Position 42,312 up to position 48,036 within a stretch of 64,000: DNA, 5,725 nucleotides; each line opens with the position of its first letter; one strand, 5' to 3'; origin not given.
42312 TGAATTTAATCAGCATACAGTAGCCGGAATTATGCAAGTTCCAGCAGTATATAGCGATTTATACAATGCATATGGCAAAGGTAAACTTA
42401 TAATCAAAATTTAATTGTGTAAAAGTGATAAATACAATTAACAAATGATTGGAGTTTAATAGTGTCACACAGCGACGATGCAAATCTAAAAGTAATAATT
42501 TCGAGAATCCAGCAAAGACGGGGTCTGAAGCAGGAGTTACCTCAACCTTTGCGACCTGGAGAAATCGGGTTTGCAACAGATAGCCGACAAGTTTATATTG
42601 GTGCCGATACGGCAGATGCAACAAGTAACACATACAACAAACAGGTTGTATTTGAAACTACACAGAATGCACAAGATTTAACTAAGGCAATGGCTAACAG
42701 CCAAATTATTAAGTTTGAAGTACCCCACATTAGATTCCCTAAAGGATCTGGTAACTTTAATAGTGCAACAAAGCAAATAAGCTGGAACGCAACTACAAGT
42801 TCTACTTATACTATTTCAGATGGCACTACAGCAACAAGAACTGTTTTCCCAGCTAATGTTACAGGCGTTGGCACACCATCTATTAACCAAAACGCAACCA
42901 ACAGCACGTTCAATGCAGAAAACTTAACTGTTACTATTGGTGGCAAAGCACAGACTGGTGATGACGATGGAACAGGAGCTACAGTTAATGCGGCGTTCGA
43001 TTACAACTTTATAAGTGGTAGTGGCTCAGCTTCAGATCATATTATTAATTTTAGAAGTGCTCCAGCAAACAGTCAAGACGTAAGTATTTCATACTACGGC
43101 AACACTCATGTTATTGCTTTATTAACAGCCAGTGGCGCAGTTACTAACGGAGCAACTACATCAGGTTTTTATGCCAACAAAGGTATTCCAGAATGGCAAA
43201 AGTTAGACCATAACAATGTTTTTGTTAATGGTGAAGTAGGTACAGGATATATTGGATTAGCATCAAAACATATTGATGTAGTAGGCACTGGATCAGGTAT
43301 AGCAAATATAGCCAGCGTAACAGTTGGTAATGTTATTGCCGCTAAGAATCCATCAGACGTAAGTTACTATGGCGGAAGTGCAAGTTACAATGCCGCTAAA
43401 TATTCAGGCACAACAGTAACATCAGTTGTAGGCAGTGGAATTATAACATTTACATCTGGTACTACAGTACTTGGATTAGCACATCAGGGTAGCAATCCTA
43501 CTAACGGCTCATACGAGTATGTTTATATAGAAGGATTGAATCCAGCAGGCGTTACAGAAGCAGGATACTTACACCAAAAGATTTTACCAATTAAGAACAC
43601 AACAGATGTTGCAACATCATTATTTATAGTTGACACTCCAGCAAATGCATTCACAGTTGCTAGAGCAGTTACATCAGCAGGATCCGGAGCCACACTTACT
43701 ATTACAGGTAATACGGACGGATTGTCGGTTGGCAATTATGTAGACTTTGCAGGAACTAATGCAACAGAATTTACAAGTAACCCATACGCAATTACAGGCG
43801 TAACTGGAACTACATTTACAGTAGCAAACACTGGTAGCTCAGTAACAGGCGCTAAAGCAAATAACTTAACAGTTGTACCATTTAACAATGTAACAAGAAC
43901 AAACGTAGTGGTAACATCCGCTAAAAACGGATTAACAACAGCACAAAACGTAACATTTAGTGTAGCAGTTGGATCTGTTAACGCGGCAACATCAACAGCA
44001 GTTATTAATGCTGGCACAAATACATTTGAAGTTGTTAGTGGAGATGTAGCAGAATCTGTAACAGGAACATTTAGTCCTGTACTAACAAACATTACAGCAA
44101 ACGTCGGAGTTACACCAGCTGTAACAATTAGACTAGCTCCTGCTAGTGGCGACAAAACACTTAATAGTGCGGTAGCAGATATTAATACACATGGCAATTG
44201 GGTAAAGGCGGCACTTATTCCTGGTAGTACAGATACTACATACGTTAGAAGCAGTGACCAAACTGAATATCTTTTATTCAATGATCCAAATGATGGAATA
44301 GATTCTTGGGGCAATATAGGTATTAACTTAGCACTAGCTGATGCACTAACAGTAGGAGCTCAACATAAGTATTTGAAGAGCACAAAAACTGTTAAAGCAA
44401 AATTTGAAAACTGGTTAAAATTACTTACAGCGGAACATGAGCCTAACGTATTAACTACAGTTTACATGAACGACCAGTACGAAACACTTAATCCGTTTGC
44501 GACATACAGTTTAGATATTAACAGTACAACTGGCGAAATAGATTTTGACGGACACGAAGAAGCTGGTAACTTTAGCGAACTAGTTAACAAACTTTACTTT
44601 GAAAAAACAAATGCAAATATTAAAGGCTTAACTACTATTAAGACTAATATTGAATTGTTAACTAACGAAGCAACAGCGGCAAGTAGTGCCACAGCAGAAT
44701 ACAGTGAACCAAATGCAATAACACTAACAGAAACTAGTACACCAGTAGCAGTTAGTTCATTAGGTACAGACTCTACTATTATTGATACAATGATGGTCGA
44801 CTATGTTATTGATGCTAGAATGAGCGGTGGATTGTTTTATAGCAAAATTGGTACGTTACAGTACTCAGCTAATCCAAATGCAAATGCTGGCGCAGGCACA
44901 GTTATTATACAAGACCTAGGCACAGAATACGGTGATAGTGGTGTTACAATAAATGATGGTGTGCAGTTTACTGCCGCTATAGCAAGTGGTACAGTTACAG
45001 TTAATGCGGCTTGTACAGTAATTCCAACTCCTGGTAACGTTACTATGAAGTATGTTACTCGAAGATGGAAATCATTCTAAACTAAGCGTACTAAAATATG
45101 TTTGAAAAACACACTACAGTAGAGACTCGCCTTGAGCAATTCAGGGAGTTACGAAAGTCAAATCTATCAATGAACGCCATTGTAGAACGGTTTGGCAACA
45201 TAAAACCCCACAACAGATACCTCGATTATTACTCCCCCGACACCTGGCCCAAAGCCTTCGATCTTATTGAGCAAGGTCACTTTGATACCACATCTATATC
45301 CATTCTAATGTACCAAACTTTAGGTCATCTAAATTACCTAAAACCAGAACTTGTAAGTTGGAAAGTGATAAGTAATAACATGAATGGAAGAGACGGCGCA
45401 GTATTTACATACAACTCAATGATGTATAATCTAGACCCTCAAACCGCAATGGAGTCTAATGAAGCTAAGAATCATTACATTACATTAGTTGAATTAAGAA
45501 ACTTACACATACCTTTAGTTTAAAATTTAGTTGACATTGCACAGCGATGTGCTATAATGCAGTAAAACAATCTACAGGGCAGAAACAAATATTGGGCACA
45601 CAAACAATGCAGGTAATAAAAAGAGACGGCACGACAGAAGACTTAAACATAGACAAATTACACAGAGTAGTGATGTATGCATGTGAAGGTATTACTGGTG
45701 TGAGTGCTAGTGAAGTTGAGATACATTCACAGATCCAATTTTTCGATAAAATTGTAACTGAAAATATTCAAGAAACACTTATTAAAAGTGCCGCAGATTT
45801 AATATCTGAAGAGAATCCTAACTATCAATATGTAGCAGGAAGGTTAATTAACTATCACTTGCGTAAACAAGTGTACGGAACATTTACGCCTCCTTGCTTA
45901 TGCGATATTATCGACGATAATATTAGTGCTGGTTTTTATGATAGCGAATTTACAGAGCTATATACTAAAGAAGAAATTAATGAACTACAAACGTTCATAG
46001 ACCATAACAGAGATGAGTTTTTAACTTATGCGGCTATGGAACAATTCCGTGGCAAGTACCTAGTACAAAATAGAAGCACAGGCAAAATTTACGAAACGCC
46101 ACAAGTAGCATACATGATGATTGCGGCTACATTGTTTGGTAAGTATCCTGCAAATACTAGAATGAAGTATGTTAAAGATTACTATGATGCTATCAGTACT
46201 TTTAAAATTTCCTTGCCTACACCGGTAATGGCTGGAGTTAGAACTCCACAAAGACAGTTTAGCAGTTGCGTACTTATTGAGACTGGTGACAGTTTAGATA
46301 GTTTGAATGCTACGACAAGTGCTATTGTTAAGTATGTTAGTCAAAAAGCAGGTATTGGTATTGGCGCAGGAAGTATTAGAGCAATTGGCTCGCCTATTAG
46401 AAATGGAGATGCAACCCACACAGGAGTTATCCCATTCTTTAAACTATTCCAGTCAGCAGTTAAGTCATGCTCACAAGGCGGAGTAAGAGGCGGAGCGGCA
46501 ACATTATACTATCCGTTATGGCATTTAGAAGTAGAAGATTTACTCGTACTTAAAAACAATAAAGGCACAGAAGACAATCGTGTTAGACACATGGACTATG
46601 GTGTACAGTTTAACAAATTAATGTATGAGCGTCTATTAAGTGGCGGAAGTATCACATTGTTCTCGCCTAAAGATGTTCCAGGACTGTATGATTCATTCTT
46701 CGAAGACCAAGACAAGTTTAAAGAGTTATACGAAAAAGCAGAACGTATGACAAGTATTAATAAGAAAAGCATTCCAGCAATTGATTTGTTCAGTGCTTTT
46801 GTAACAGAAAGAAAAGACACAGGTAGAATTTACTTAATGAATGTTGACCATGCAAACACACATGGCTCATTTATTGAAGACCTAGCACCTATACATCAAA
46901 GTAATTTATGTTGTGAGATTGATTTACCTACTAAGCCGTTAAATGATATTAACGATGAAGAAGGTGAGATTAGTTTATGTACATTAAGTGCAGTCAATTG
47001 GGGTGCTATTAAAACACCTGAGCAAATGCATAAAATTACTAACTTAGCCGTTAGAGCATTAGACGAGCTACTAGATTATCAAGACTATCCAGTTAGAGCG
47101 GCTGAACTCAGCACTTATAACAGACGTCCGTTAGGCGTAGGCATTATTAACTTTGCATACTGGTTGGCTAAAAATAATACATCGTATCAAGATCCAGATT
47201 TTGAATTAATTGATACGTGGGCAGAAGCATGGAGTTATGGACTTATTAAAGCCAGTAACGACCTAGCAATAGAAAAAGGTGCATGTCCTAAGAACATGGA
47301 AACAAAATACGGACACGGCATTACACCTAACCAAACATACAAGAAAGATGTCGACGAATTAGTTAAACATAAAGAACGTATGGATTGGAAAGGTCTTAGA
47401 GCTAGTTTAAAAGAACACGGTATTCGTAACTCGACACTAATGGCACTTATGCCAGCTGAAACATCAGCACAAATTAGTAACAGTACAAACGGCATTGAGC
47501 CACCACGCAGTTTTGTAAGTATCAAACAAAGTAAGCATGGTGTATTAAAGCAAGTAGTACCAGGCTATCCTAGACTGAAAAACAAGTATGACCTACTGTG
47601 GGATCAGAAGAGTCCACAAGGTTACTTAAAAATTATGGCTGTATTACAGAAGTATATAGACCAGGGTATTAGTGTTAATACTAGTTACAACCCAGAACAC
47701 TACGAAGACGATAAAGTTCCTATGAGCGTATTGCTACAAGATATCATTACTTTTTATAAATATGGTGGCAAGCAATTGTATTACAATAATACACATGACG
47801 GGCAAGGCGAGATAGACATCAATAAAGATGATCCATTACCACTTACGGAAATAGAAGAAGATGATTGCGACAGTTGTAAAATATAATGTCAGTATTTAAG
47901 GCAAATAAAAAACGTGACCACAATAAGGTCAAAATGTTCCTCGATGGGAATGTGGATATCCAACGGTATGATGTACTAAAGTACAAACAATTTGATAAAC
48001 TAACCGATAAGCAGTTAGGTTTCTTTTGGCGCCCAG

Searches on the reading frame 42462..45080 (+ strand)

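Call 11: search_protein_families(library=phrogs, proteins=[window:42462-45080:+], max_evalue=0.001)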
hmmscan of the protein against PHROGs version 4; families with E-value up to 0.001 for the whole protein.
window:42462-45080:+ (872 aa): 0 families

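Call 15: search_protein_families(library=pfam, proteins=[window:42462-45080:+], max_evalue=0.1)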
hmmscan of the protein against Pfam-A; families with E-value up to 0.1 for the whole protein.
window:42462-45080:+ (872 aa): 2 families
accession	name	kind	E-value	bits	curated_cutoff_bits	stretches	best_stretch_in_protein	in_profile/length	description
PF18454.7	Mtd_N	-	3.2e-06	27.4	26.3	1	16-47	1-33/37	Major tropism determinant N-terminal domain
PF23139.1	OB_YrrC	-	0.025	14.9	27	1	393-432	16-55/76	ATP-dependent DNA helicase YrrC, OB-fold domain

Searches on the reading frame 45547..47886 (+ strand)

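Call 11: search_protein_families(library=phrogs, proteins=[window:45547-47886:+], max_evalue=0.001)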
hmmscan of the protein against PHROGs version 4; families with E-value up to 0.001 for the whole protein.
window:45547-47886:+ (779 aa): 8 families
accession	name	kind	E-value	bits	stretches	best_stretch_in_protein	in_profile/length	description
phrog_84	-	DNA, RNA and nucleotide metabolism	0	1053.9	1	17-778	59-795/975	ribonucleoside-diphosphate reductase large subunit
phrog_3987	-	DNA, RNA and nucleotide metabolism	1.4e-182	608.5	1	19-484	2-461/467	ribonucleotide reductase large subunit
phrog_3844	-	moron, auxiliary metabolic gene and host takeover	9.7e-146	487.2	1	323-779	1-451/451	NrdA-like aerobic NDP reductase large subunit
phrog_36555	-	DNA, RNA and nucleotide metabolism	1.5e-63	214.6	1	612-779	1-172/172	ribonucleotide reductase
phrog_6132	-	DNA, RNA and nucleotide metabolism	2.3e-23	84.2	1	127-311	108-288/530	ribonucleotide reductase large subunit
phrog_22953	-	DNA, RNA and nucleotide metabolism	3.2e-17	64.2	1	274-455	4-201/201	ribonucleotide reductase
phrog_30939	-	DNA, RNA and nucleotide metabolism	8.3e-08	31.5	0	154-337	409-595/977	ribonucleotide reductase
phrog_12229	-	DNA, RNA and nucleotide metabolism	3.7e-06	26.6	1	183-317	24-154/577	ribonucleotide reductase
